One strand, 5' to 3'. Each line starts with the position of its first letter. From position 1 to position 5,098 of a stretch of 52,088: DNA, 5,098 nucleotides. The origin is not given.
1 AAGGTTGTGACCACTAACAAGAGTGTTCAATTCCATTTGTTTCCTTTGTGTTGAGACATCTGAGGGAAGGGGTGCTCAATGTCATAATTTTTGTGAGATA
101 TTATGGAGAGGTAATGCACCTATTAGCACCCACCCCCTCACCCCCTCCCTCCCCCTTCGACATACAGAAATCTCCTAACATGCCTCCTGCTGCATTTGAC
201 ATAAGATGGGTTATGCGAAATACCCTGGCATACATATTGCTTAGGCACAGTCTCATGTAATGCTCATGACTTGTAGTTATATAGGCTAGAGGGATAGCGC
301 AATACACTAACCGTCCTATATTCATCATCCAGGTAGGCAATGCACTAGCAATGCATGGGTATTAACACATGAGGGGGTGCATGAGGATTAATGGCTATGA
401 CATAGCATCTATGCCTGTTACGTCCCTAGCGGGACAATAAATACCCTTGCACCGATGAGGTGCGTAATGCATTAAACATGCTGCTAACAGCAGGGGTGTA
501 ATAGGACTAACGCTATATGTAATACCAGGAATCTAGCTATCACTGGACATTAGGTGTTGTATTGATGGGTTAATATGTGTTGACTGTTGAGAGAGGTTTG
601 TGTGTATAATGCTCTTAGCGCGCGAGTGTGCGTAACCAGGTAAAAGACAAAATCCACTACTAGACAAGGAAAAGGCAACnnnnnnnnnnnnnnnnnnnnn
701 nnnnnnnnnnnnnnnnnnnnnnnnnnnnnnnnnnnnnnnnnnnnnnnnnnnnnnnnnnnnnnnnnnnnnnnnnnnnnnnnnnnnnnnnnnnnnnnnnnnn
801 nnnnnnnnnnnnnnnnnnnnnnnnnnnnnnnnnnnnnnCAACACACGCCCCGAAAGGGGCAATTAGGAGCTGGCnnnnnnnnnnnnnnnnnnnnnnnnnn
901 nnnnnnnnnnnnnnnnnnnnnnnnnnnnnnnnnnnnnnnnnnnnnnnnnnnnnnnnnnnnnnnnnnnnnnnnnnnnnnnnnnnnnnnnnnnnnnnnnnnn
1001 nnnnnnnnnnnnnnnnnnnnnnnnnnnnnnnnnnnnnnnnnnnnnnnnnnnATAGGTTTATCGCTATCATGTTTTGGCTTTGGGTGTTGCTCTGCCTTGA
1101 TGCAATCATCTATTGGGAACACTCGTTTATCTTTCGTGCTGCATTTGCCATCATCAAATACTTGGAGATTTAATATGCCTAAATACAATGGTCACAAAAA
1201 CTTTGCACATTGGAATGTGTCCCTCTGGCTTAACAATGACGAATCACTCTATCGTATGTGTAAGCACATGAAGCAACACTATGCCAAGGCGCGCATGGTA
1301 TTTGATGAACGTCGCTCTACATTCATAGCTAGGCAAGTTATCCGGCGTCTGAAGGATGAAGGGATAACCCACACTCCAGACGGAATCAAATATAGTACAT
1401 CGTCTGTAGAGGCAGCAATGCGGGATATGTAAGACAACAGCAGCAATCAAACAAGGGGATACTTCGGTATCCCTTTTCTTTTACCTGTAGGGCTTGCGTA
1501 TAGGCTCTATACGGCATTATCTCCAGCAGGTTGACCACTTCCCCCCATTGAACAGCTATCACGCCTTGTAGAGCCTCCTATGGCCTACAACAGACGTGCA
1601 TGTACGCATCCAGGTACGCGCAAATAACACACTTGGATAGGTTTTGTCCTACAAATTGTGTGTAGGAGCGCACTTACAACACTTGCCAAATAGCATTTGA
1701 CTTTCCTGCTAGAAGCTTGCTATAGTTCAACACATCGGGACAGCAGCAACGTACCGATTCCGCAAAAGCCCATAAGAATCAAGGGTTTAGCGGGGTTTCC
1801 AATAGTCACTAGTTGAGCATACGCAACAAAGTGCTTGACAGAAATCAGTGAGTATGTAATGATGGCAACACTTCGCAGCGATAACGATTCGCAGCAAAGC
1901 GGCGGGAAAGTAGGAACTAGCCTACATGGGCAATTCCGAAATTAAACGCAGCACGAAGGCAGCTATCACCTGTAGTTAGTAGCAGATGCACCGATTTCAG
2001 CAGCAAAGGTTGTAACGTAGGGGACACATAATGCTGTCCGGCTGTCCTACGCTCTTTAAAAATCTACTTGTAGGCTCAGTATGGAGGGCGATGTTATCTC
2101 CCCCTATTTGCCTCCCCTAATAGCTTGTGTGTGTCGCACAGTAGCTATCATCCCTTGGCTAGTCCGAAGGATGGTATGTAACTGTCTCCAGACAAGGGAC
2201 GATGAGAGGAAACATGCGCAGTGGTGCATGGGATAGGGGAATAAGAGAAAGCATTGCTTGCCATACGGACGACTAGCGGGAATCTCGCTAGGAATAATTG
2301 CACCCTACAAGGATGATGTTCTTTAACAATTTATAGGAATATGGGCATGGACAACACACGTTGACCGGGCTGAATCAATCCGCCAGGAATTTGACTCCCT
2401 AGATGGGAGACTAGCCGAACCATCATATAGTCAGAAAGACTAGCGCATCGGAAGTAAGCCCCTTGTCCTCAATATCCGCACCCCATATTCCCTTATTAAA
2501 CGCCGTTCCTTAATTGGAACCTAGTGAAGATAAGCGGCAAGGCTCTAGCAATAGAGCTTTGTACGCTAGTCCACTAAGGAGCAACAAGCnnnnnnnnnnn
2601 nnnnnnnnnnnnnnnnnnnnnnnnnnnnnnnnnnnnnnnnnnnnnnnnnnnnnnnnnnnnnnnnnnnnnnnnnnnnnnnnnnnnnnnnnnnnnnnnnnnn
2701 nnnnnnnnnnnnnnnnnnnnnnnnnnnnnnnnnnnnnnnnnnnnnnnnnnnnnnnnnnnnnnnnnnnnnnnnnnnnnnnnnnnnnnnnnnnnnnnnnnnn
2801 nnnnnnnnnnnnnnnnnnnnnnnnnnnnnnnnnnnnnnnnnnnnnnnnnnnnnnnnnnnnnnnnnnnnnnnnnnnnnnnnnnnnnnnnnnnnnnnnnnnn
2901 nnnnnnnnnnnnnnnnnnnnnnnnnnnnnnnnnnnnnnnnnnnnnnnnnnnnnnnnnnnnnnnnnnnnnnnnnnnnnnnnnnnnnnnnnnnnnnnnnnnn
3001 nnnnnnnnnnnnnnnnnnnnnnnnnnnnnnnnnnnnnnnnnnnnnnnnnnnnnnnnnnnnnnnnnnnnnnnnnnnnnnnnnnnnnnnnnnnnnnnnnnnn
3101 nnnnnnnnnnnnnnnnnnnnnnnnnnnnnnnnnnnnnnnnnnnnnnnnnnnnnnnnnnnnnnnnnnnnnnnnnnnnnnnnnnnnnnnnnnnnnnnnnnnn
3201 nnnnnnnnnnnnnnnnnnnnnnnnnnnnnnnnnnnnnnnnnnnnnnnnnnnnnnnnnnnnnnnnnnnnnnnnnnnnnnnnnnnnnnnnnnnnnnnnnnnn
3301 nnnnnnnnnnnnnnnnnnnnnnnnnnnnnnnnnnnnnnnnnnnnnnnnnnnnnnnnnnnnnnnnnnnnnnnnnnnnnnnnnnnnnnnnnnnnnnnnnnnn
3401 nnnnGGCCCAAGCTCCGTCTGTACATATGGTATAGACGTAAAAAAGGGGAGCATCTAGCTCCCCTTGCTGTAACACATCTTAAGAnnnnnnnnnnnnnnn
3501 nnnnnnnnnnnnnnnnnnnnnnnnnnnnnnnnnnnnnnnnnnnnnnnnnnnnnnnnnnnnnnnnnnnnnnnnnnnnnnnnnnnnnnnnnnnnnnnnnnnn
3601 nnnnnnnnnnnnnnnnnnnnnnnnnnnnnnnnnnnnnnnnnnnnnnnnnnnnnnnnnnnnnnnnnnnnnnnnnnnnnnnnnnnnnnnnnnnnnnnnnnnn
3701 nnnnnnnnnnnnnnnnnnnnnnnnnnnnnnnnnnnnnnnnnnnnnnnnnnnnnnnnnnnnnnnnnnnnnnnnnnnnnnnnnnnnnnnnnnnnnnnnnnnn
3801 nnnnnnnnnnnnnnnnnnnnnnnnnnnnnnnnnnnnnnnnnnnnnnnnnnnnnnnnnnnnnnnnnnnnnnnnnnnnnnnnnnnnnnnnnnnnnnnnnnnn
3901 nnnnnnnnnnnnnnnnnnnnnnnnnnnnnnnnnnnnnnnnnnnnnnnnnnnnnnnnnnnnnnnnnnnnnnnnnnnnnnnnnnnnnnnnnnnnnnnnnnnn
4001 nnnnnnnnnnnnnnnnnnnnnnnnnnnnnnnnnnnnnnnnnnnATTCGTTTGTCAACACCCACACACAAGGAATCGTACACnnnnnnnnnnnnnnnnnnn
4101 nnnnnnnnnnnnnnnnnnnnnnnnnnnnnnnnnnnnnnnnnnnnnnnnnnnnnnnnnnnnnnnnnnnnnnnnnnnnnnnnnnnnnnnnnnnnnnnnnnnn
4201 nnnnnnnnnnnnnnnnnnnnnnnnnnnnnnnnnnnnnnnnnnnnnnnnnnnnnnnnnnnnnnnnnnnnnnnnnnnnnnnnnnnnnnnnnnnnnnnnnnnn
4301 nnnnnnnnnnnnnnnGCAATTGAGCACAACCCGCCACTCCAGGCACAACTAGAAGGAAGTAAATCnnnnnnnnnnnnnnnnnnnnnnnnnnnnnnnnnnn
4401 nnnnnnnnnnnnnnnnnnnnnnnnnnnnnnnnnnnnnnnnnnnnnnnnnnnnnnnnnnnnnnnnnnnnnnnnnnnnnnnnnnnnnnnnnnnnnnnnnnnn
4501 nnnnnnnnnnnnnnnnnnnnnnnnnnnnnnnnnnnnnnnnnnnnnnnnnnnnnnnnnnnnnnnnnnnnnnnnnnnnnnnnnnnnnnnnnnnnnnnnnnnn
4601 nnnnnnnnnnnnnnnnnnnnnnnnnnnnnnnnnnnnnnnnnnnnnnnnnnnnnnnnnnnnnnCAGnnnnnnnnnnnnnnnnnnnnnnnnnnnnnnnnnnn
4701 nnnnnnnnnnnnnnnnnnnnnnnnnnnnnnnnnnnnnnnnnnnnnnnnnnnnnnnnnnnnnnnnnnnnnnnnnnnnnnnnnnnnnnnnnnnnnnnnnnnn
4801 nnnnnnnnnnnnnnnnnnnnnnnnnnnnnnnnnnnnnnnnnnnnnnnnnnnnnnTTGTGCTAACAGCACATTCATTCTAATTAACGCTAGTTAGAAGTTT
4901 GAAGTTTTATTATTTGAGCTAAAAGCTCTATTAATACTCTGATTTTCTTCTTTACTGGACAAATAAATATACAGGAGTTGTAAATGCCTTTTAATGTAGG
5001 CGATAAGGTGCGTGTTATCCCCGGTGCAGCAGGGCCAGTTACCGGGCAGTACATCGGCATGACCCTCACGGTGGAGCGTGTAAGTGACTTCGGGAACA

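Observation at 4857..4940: Conserved AT-rich element with paired GCT-AAC-AGC hairpins directly upstream of the cassette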

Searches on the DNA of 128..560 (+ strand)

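Call 91: search_dna_similar(query=window:128-560:+, collection=phages, mode=distant, max_evalue=0.01, max_rows=25)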
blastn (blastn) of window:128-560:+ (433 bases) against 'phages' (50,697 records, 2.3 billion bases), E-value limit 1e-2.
No match.

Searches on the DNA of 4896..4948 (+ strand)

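Call 87: build_rna_model(alignment_id=A2, structure=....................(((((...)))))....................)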
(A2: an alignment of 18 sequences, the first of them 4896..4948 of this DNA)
Model R1 built from alignment A2 (18 sequences, 53 columns); structure: as given.
model positions 53; base pairs 5; branch points 0; effective number of sequences 18; information 0.634 bits per position. Calibrated on 0.2 Mb of random sequence (short: E-values are rough).
structure used (alignment columns):
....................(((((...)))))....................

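Call 88: search_with_rna_model(model_id=R1, sources=[window, L005, L006, L007, L008, L009, L010, L011, L012, L013, L014, L015, L016, L017, L018, L019, L020, L021, L022, L023, L024, L025, L026, L027, L028, L029, L030, L031, L032, L033, L035, L037, L038, L039, L040, L042, L043, L044, L046, L051, L053, L054, L056, L057, L061, L062, L063, L064, L065, L066, L067, L068, L069, L070, L071, L072], max_evalue=1)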
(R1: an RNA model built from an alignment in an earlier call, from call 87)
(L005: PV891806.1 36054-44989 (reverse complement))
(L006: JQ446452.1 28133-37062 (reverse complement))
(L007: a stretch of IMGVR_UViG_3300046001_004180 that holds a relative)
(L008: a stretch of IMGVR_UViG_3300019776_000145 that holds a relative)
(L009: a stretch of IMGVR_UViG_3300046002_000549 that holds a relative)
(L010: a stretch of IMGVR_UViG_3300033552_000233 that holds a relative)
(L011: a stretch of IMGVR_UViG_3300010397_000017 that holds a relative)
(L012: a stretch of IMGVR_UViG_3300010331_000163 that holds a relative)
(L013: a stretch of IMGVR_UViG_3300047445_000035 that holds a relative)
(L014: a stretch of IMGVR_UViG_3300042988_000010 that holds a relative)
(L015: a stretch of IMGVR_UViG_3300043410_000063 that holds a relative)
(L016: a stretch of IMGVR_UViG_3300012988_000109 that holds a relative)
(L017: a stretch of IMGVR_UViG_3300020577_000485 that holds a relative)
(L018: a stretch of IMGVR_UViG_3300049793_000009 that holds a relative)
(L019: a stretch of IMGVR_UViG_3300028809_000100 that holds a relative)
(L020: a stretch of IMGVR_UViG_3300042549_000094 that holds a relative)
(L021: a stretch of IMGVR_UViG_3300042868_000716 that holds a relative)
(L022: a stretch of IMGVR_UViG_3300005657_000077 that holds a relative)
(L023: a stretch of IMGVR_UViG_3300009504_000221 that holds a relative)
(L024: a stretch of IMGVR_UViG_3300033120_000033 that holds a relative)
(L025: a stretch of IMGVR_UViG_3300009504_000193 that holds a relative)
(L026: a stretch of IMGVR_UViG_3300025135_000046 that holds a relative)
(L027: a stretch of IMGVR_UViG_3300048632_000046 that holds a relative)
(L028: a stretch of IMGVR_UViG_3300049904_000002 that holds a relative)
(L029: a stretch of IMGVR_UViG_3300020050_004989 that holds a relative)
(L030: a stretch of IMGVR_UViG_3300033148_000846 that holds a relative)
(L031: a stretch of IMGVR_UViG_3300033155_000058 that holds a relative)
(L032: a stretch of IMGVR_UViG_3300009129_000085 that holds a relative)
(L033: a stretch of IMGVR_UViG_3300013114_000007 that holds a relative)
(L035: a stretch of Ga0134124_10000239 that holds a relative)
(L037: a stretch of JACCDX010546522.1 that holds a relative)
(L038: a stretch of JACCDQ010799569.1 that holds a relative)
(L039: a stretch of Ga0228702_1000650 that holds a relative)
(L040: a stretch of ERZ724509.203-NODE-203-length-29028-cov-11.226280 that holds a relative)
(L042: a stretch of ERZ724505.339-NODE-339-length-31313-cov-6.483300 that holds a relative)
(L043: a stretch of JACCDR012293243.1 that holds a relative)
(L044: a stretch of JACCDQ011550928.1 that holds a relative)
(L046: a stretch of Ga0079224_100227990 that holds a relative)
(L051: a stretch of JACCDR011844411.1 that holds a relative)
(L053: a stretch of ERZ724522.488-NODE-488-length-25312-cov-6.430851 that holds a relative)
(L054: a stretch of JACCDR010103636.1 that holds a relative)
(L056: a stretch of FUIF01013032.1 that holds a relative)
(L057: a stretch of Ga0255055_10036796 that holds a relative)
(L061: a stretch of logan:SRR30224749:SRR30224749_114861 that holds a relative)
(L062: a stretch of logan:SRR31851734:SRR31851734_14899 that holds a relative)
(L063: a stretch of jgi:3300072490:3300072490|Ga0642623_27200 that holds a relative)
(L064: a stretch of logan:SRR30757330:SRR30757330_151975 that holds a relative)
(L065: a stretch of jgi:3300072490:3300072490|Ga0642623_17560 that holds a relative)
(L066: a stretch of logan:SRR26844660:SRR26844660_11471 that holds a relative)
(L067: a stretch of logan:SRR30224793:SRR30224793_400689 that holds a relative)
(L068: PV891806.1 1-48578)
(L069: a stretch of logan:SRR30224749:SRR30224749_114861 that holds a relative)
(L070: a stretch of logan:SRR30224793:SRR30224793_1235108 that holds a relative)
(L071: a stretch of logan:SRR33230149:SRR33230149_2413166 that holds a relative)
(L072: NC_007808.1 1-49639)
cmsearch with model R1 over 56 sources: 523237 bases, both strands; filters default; matches with E-value up to 1: 27.
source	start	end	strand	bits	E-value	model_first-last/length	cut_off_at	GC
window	4896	4948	+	48.1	9.5e-06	1-53/53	no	0.25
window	44823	44875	-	47.1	1.5e-05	1-53/53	no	0.3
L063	8113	8165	+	45.4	3.4e-05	1-53/53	no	0.3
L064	8354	8406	-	44.9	4.1e-05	1-53/53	no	0.3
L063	8045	8097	-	44.9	4.2e-05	1-53/53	no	0.26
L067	618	670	+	44.3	5.5e-05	1-53/53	no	0.26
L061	9643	9695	-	43.4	8.2e-05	1-53/53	no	0.28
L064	8422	8474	+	42.5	0.00013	1-53/53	no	0.3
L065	7885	7937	+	42.4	0.00013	1-53/53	no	0.36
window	44901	44953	+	42.3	0.00014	1-53/53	no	0.28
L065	7816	7868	-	40.7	0.00029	1-53/53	no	0.28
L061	9710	9762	+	40.5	0.00032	1-53/53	no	0.3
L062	3033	3085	+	40.4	0.00034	1-53/53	no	0.32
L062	2945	2997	-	38.4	0.00086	1-53/53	no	0.26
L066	9746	9798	+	37.2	0.0015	1-53/53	no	0.38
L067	555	607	-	37.2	0.0015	1-53/53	no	0.26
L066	9678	9730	-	36.9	0.0017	1-53/53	no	0.25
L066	312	364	-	32.9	0.011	1-53/53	no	0.4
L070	1248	1300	+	32.4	0.013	1-53/53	no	0.36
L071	84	136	+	31.6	0.02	1-53/53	no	0.32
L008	2381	2433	+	29.4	0.055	1-53/53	no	0.19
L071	13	65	+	27.5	0.13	1-53/53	no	0.34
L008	2381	2433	-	27.1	0.16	1-53/53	no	0.19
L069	9863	9914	+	26.9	0.17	1-53/53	no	0.29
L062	3033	3085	-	26.3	0.23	1-53/53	no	0.32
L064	8422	8472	-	25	0.41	1-53/53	no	0.29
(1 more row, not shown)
